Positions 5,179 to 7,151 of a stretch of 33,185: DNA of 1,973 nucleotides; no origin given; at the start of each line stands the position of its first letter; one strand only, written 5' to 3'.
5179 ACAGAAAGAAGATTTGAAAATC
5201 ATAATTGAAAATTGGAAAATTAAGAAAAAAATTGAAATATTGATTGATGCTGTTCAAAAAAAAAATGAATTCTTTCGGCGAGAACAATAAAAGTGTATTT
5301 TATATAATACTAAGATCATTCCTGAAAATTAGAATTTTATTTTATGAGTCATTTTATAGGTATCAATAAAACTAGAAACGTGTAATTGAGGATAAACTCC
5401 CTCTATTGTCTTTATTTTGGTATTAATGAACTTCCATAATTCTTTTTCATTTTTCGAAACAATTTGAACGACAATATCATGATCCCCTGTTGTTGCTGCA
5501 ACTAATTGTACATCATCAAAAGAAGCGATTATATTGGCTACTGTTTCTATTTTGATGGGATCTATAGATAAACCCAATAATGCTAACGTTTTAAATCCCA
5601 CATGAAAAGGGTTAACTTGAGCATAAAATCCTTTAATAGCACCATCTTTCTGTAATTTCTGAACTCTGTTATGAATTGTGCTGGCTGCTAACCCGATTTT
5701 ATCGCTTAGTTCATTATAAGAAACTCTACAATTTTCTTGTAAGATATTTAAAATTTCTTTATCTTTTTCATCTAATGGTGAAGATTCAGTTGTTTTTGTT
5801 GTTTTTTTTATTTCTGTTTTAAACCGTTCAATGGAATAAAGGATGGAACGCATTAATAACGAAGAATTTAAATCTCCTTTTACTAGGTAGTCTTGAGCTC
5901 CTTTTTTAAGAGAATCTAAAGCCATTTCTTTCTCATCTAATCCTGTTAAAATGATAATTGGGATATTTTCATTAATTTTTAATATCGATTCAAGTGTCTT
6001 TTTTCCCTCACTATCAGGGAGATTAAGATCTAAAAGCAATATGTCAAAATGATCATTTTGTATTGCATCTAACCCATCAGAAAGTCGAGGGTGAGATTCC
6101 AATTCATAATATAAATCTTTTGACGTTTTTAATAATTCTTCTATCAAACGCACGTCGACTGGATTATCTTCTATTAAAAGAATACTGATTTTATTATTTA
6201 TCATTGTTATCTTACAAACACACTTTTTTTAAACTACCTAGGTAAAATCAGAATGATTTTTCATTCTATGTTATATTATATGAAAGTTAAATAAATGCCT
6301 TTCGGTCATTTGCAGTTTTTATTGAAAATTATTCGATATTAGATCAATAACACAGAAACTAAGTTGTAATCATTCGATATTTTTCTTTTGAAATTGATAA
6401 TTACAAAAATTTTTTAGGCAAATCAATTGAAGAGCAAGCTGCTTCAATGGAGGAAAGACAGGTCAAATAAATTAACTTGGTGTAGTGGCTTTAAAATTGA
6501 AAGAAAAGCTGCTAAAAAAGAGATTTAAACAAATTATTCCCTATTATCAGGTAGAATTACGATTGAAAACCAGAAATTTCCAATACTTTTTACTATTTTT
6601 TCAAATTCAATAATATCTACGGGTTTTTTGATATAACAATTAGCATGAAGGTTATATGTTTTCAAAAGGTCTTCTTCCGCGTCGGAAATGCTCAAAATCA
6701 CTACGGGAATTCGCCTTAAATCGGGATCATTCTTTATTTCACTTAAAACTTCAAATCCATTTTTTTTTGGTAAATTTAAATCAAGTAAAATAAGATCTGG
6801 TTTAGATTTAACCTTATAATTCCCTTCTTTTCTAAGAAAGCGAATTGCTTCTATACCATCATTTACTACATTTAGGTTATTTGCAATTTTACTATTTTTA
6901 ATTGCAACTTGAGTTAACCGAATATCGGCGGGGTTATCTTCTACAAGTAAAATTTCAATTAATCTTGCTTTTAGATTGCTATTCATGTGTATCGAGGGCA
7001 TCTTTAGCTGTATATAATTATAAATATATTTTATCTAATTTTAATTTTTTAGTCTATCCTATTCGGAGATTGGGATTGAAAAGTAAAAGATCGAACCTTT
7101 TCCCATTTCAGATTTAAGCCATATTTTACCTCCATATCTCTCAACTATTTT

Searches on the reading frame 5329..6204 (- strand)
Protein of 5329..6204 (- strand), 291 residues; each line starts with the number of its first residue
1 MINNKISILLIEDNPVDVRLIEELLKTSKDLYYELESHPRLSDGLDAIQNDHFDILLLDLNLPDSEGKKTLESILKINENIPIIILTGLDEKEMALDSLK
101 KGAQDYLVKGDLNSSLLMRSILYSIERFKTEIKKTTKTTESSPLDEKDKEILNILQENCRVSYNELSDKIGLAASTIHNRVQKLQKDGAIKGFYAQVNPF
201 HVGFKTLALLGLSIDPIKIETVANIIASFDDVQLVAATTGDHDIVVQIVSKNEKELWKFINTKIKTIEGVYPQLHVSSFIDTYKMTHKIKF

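Call 11: search_protein_families(library=pfam, proteins=[window:5329-6204:-], max_evalue=0.01)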
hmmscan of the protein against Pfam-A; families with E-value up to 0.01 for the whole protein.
window:5329-6204:- (291 aa): 10 families
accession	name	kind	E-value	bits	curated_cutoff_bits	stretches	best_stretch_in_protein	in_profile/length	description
PF00072.30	Response_reg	-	1.5e-19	70.7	30.2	1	8-110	1-100/111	Response regulator receiver domain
PF13412.12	HTH_24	-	6.2e-17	61.4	21.9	1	144-191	1-48/48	Winged helix-turn-helix DNA-binding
PF13404.12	HTH_AsnC-type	-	6.3e-16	58.4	27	1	144-185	1-42/42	AsnC-type helix-turn-helix domain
PF01037.27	AsnC_trans_reg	-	4.8e-09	36.4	25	1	213-270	4-62/73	Lrp/AsnC ligand binding domain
PF22482.2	AsnC_trans_reg_3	-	5.3e-08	33.3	24.4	1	219-284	24-87/95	PF0864 C-terminal dimeric alpha+beta barrel domain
PF08279.18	HTH_11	-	0.0011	19.3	25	1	150-189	4-44/55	HTH domain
PF09756.15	DDRGK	-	0.0021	18.2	27.8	1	136-192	86-145/188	DDRGK domain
PF09339.16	HTH_IclR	-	0.0029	17.8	22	1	151-189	8-47/52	IclR helix-turn-helix domain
PF25212.1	HVO_A0114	-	0.0089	16.2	27.6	0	144-190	20-66/84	HVO_A0114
PF22451.2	NirdL-like_HTH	-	0.0094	16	27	0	148-190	1-46/47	Siroheme decarboxylase NirDL-like HTH domain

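Call 47: find_homologous_proteins(query=window:5329-6204:-, max_evalue=1e-20)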
Query window:5329-6204:- (291 aa): 2212 proteins with E <= 1e-20 among 6596 candidates; the best 120 are listed.
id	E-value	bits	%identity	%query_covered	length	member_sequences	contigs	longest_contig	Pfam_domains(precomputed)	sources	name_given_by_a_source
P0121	3.1e-180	615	99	100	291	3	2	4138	PF13412.13,PF22482.3,PF01037.29,PF13404.13,PF00072.31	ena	-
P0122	6.5e-150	516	81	100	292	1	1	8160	PF13412.13,PF22482.3,PF01037.29,PF13404.13,PF00072.31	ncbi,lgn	-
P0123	3.3e-139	481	77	100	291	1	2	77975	PF13412.13,PF22482.3,PF01037.29,PF13404.13,PF00072.31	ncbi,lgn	ncbi:MAG: winged helix-turn-helix transcriptional regulator [Promethearchaeota archaeon]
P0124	1.3e-115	404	67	98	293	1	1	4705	PF13412.13,PF22482.3,PF01037.29,PF13404.13,PF00072.31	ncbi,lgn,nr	ncbi:MAG: response regulator [Candidatus Lokiarchaeota archaeon]|nr:response regulator [Candidatus L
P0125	2.8e-114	399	65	100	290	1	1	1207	PF13412.13,PF22482.3,PF01037.29,PF13404.13,PF00072.31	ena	-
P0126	2.5e-112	393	64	98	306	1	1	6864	PF13412.13,PF22482.3,PF01037.29,PF13404.13,PF00072.31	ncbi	-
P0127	2.3e-111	390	62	99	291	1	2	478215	PF13412.13,PF22482.3,PF01037.29,PF13404.13,PF00072.31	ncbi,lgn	ncbi:MAG: response regulator [Promethearchaeota archaeon]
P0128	1.3e-104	368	58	100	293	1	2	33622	PF13412.13,PF22482.3,PF01037.29,PF13404.13,PF00072.31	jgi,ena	-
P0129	3.6e-104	366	58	100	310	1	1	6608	PF13412.13,PF22482.3,PF01037.29,PF13404.13,PF00072.31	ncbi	ncbi:MAG: winged helix-turn-helix transcriptional regulator, partial [Promethearchaeota archaeon]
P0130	2.7e-103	363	58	98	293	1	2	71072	PF13412.13,PF22482.3,PF01037.29,PF13404.13,PF00072.31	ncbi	ncbi:MAG: response regulator [Promethearchaeota archaeon]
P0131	2.7e-103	363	58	98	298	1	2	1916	PF13412.13,PF22482.3,PF01037.29,PF13404.13,PF00072.31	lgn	-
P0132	7.6e-103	362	60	99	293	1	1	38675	PF13412.13,PF22482.3,PF01037.29,PF13404.13,PF00072.31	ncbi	ncbi:MAG: response regulator [Promethearchaeota archaeon]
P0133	1.4e-102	361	59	99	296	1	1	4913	PF13412.13,PF22482.3,PF01037.29,PF13404.13,PF00072.31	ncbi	ncbi:MAG: winged helix-turn-helix transcriptional regulator [Candidatus Hodarchaeota archaeon]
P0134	1.7e-102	361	58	98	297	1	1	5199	PF13412.13,PF22482.3,PF01037.29,PF13404.13,PF00072.31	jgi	jgi:DNA-binding Lrp family transcriptional regulator/CheY-like chemotaxis protein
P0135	2.4e-102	360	60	100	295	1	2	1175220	PF13412.13,PF25212.3,PF22482.3,PF01037.29,PF13404.13,PF00072.31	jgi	jgi:DNA-binding Lrp family transcriptional regulator/CheY-like chemotaxis protein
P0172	1.0e-96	342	57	97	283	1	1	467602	PF13412.13,PF22482.3,PF01037.29,PF13404.13,PF00072.31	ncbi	ncbi:MAG: winged helix-turn-helix transcriptional regulator [Candidatus Hodarchaeota archaeon]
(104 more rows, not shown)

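Call 48: find_encoding_contigs(protein=P0127, flank=6000, max_places=2)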
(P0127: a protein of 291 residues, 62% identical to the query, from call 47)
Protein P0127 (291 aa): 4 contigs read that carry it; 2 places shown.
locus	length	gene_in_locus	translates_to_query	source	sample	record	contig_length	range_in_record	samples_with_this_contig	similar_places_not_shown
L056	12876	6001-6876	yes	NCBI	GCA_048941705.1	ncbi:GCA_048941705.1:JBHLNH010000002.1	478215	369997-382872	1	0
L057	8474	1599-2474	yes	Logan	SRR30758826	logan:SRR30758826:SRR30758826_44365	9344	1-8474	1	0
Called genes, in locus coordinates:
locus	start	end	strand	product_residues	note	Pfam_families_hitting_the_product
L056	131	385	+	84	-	-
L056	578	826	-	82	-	-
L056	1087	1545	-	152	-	PF02518:HATPase_c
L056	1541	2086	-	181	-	-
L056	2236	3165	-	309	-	PF02219:MTHFR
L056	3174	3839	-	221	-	PF12225:DUF5981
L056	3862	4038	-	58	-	-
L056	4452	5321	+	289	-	PF00512:HisKA, PF02518:HATPase_c, PF14501:HATPase_c_5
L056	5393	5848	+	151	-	PF00072:Response_reg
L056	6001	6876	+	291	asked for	PF00072:Response_reg, PF13404:HTH_AsnC-type, PF13412:HTH_24, PF01037:AsnC_trans_reg, PF22482:AsnC_trans_reg_3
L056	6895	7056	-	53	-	-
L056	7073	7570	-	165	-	PF00583:Acetyltransf_1, PF13508:Acetyltransf_7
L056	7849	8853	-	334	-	-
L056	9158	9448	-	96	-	-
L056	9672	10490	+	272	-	PF13428:TPR_14 (faint), PF13431:TPR_17 (faint), PF23914:TPR_CcmH_CycH (weak), PF13414:TPR_11 (weak), PF00515:TPR_1, PF07719:TPR_2, PF13181:TPR_8 (weak), PF14300:DMP19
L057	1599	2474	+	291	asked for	PF00072:Response_reg, PF13404:HTH_AsnC-type, PF13412:HTH_24, PF01037:AsnC_trans_reg, PF22482:AsnC_trans_reg_3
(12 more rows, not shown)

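Call 49: find_encoding_contigs(protein=P0124, flank=6000, max_places=2)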
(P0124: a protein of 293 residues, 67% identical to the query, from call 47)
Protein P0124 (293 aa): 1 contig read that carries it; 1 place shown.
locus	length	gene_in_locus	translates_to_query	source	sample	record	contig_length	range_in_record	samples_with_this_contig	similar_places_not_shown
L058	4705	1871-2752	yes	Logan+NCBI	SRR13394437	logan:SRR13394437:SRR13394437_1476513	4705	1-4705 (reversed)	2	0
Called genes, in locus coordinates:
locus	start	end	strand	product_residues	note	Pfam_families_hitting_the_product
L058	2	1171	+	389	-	PF00512:HisKA, PF02518:HATPase_c, PF14501:HATPase_c_5 (weak)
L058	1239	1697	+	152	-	PF00072:Response_reg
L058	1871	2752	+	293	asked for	PF00072:Response_reg, PF13404:HTH_AsnC-type, PF13412:HTH_24, PF01037:AsnC_trans_reg, PF22482:AsnC_trans_reg_3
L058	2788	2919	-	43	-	-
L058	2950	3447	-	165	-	PF00583:Acetyltransf_1, PF13508:Acetyltransf_7 (weak)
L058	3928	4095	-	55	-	-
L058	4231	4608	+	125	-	PF00015:MCPsignal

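Call 50: find_encoding_contigs(protein=P0122, flank=8000, max_places=2)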
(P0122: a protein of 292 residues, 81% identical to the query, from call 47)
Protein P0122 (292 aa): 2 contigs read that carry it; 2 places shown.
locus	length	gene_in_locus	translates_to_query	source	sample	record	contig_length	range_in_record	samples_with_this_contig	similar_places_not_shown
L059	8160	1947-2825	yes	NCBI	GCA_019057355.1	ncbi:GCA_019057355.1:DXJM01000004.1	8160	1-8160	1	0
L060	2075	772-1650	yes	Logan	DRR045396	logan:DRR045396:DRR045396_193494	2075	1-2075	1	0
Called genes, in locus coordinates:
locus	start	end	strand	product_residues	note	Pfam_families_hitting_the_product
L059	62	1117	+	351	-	PF00512:HisKA, PF02518:HATPase_c, PF14501:HATPase_c_5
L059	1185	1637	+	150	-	PF00072:Response_reg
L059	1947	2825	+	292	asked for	PF00072:Response_reg, PF13404:HTH_AsnC-type, PF13412:HTH_24, PF01037:AsnC_trans_reg, PF22482:AsnC_trans_reg_3 (weak)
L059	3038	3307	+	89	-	-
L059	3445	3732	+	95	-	-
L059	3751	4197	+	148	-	PF00582:Usp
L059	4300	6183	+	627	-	PF02550:AcetylCoA_hydro, PF13336:AcetylCoA_hyd_C, PF00583:Acetyltransf_1 (weak)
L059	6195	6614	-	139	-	PF02001:DUF134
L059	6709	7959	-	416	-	PF02812:ELFV_dehydrog_N, PF00208:ELFV_dehydrog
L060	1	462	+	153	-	?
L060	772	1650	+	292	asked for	PF00072:Response_reg, PF13404:HTH_AsnC-type, PF13412:HTH_24, PF01037:AsnC_trans_reg, PF22482:AsnC_trans_reg_3 (weak)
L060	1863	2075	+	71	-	?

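Call 58: find_encoding_contigs(protein=P0135, flank=10000, max_places=1)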
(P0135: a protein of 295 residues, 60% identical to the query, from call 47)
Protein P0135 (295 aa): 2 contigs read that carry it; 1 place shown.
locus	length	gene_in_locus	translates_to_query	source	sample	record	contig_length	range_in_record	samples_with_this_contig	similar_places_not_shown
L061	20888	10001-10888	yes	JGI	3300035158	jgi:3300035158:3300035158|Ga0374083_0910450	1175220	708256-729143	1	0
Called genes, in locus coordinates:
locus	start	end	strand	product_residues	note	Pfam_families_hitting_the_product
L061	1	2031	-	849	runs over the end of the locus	PF24038:DUF7347, PF00890:FAD_binding_2 (weak), PF12831:FAD_oxidored, PF13450:NAD_binding_8, PF13237:Fer4_10, PF14697:Fer4_21, PF00037:Fer4, PF02662:FlpD, +12 more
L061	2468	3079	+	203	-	-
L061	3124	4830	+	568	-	PF09176:Mpt_N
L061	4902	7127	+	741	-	PF02359:CDC48_N, PF02933:CDC48_2 (weak), PF00004:AAA, PF05496:RuvB_N (weak), PF13191:AAA_16 (weak), PF17862:AAA_lid_3, PF00004:AAA, PF17862:AAA_lid_3, +21 more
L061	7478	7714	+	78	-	-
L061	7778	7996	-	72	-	-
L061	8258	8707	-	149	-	PF00072:Response_reg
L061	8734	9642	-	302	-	PF00512:HisKA, PF02518:HATPase_c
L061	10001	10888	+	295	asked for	PF00072:Response_reg, PF13404:HTH_AsnC-type, PF13412:HTH_24, PF25212:HVO_A0114 (faint), PF01037:AsnC_trans_reg, PF22482:AsnC_trans_reg_3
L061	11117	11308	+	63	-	-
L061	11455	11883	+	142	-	-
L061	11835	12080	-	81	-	PF02597:ThiS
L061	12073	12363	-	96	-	PF14451:Ub-Mut7C (faint), PF02597:ThiS (weak)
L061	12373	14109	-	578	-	PF02730:AFOR_N, PF01314:AFOR_C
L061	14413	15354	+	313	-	PF01210:NAD_Gly3P_dh_N (weak), PF02737:3HCDH_N, PF03446:NAD_binding_2 (faint), PF00725:3HCDH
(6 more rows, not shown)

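Call 59: find_encoding_contigs(protein=P0172, flank=10000, max_places=1)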
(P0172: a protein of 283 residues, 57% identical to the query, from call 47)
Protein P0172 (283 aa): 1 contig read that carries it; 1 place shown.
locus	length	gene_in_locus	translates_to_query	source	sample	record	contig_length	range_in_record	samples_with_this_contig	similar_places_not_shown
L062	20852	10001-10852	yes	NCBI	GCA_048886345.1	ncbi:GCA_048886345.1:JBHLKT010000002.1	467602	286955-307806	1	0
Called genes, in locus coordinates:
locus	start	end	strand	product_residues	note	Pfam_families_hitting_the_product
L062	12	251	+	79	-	-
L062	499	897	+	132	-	PF15956:DUF4760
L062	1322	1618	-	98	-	PF00071:Ras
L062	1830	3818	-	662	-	PF12895:ANAPC3 (faint), PF13414:TPR_11 (faint), PF13428:TPR_14 (faint), PF13431:TPR_17 (faint), PF14559:TPR_19 (faint), PF00515:TPR_1 (weak), PF13424:TPR_12 (weak), PF23914:TPR_CcmH_CycH (weak), +5 more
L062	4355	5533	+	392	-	PF05762:VWA_CoxE (weak)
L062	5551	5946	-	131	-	-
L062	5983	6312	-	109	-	-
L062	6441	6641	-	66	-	-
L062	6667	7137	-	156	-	PF00582:Usp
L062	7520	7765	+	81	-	-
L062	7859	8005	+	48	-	-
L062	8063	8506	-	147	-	PF00072:Response_reg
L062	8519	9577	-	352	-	PF00512:HisKA, PF02518:HATPase_c, PF14501:HATPase_c_5 (faint)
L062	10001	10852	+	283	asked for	PF00072:Response_reg, PF13404:HTH_AsnC-type, PF13412:HTH_24, PF01037:AsnC_trans_reg, PF22482:AsnC_trans_reg_3 (weak)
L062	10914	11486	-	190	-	PF00583:Acetyltransf_1 (weak)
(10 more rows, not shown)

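Call 60: find_encoding_contigs(protein=P0130, flank=10000, max_places=1)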
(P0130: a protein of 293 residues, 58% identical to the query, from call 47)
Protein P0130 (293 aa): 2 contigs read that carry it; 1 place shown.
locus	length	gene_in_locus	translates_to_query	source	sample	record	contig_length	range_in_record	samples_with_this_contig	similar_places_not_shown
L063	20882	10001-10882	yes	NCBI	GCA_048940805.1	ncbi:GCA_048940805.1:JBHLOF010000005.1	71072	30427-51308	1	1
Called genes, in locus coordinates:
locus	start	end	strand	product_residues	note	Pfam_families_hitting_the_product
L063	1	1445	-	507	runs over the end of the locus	PF07992:Pyr_redox_2, PF13738:Pyr_redox_3 (weak), PF00070:Pyr_redox, PF02852:Pyr_redox_dim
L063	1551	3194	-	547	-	PF13185:GAF_2 (faint), PF01590:GAF, PF13492:GAF_3 (weak), PF02518:HATPase_c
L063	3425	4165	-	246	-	PF02518:HATPase_c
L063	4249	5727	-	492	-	-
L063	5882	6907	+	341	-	PF00753:Lactamase_B, PF19583:ODP (faint), PF23023:Anti-Pycsar_Apyc1 (weak)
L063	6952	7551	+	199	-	PF04191:PEMT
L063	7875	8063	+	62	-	-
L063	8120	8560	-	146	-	PF00072:Response_reg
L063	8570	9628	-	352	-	PF00512:HisKA, PF02518:HATPase_c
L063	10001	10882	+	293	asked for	PF00072:Response_reg, PF13404:HTH_AsnC-type, PF13412:HTH_24, PF01037:AsnC_trans_reg, PF22482:AsnC_trans_reg_3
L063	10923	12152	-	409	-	PF02812:ELFV_dehydrog_N, PF00208:ELFV_dehydrog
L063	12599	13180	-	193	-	-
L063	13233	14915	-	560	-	PF09176:Mpt_N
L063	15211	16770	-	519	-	PF00890:FAD_binding_2 (faint), PF01134:GIDA, PF01262:AlaDh_PNT_C (faint), PF07992:Pyr_redox_2, PF12831:FAD_oxidored (weak), PF13738:Pyr_redox_3 (weak), PF00070:Pyr_redox, PF02852:Pyr_redox_dim, +4 more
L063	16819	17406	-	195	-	-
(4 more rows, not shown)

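Call 75: find_encoding_contigs(protein=P0128, flank=10000, max_places=2)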
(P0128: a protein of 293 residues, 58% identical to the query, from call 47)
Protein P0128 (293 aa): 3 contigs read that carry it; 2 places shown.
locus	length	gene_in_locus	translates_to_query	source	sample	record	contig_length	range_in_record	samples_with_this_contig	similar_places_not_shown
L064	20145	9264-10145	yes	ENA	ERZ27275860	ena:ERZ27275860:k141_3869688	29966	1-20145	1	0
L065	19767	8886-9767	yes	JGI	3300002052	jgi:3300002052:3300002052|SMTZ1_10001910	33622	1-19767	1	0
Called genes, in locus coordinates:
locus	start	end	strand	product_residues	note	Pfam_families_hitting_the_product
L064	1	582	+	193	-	?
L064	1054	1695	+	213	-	-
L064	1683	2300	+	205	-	-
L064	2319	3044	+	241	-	-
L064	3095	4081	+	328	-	PF09176:Mpt_N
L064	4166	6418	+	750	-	PF02359:CDC48_N, PF02933:CDC48_2 (weak), PF05496:RuvB_N (weak), PF13191:AAA_16 (weak), PF00004:AAA, PF17862:AAA_lid_3, PF00004:AAA, PF17862:AAA_lid_3, +19 more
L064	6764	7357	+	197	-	PF13404:HTH_AsnC-type, PF13412:HTH_24, PF22482:AsnC_trans_reg_3, PF01037:AsnC_trans_reg (weak)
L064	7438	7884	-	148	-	PF00072:Response_reg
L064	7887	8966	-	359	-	PF00512:HisKA, PF02518:HATPase_c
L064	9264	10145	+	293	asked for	PF00072:Response_reg, PF13404:HTH_AsnC-type, PF13412:HTH_24, PF01037:AsnC_trans_reg, PF22482:AsnC_trans_reg_3 (weak)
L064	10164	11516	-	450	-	PF02812:ELFV_dehydrog_N, PF00208:ELFV_dehydrog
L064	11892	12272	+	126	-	PF02579:Nitro_FeMo-Co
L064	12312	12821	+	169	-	PF02566:OsmC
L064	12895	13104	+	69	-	-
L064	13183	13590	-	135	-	PF02579:Nitro_FeMo-Co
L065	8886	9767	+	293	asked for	PF00072:Response_reg, PF13404:HTH_AsnC-type, PF13412:HTH_24, PF01037:AsnC_trans_reg, PF22482:AsnC_trans_reg_3 (weak)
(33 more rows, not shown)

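Call 76: find_encoding_contigs(protein=P0132, flank=10000, max_places=2)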
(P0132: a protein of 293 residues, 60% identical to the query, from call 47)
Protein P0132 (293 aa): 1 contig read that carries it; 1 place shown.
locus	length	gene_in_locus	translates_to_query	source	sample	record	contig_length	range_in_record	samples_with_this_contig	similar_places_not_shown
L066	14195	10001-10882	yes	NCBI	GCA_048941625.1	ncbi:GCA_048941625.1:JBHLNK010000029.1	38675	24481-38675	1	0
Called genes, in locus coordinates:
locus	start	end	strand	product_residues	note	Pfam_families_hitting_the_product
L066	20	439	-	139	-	PF00037:Fer4 (weak), PF12797:Fer4_2 (faint), PF13237:Fer4_10, PF14697:Fer4_21, PF12838:Fer4_7, PF13187:Fer4_9 (weak), PF00037:Fer4, PF12837:Fer4_6 (weak), +2 more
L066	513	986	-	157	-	PF01467:CTP_transf_like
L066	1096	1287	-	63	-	-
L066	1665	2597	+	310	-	PF04055:Radical_SAM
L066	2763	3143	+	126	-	PF02579:Nitro_FeMo-Co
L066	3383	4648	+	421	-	PF01545:Cation_efflux, PF16916:ZT_dimer (weak)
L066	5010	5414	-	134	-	PF21785:Bflower_2 (weak)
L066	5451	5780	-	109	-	-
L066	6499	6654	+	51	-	-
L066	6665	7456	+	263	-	PF01925:TauE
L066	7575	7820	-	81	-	-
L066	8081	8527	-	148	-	PF00072:Response_reg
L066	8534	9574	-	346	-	PF00512:HisKA, PF02518:HATPase_c, PF14501:HATPase_c_5 (weak)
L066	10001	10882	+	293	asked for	PF00072:Response_reg, PF13404:HTH_AsnC-type, PF13412:HTH_24, PF01037:AsnC_trans_reg, PF22482:AsnC_trans_reg_3 (weak)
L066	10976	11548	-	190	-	PF00583:Acetyltransf_1 (weak)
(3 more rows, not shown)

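Call 90: search_protein_families(library=ncbifam, proteins=[window:5329-6204:-], max_evalue=0.001)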
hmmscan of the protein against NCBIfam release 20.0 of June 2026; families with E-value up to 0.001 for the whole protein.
window:5329-6204:- (291 aa): 91 families (the best 25 are shown)
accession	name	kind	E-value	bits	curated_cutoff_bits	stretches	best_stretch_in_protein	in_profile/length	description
NF040820.1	trans_reg_LrpA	equivalog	3.6e-23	82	250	1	144-271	2-129/141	HTH-type transcriptional regulator LrpA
NF053758.1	ChrTpTrnRegChrS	equivalog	1e-21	77.4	250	1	139-284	7-151/158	chromate efflux transcriptional regulator ChrS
NF040947.1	trans_reg_LysM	equivalog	1.6e-20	73.3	180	1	144-271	1-125/136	HTH-type transcriptional regulator LysM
NF008384.0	PRK11179.1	equivalog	2.7e-20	72.8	227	1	140-270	3-134/153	transcriptional regulator AsnC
NF041395.1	TranRegLrpA1_Halo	equivalog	1.9e-19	70.1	250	1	148-271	7-130/142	HTH-type transcriptional regulator LrpA1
NF008370.0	PRK11169.1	equivalog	2.8e-15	56.4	233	1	137-251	5-122/164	leucine-responsive transcriptional regulator Lrp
NF041396.1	TranRegLrp_Halo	equivalog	1.6e-14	54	190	1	146-248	5-107/149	HTH-type transcriptional regulator Lrp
NF051850.1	RespRegRprY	equivalog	1.6e-14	53.9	370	1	3-196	2-188/234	response regulator transcription factor RprY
NF045991.1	RespRegCtrARhodob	equivalog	3.4e-14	53.1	350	1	7-137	2-128/224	response regulator transcription factor CtrA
NF041946.1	LuxO_transreg_Vib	equivalog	2.1e-13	49.9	800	1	43-109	31-97/463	quorum-sensing sigma-54 dependent transcriptional regulator LuxO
NF007135.0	PRK09581.1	equivalog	4.6e-13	48.8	474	1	7-136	4-130/457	PleD family two-component system response regulator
NF007689.0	PRK10365.1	equivalog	1.2e-12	47.3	760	1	1-110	1-107/441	sigma-54-dependent response regulator transcription factor ZraR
TIGR01387.1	cztR_silR_copR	subfamily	1.6e-12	47.5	279.2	1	8-119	1-109/218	heavy metal response regulator transcription factor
NF047793.1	ResRegPgtA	equivalog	1.6e-12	47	650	1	1-134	1-130/414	two-component system response regulator PgtA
NF007928.2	PRK10643.1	equivalog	1.7e-12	47.5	330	1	8-118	3-110/216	two-component system response regulator PmrA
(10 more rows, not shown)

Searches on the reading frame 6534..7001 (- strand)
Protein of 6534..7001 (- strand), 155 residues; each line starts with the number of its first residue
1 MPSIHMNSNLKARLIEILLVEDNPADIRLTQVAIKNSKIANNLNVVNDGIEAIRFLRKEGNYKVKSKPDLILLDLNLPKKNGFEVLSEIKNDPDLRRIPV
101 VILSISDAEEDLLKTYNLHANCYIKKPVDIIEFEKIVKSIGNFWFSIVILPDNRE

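Call 11: search_protein_families(library=pfam, proteins=[window:6534-7001:-], max_evalue=0.01)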
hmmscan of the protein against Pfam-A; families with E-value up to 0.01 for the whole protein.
window:6534-7001:- (155 aa): 1 family
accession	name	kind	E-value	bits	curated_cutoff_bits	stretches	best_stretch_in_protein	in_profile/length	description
PF00072.30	Response_reg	-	6.7e-19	68.5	30.2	1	17-137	1-110/111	Response regulator receiver domain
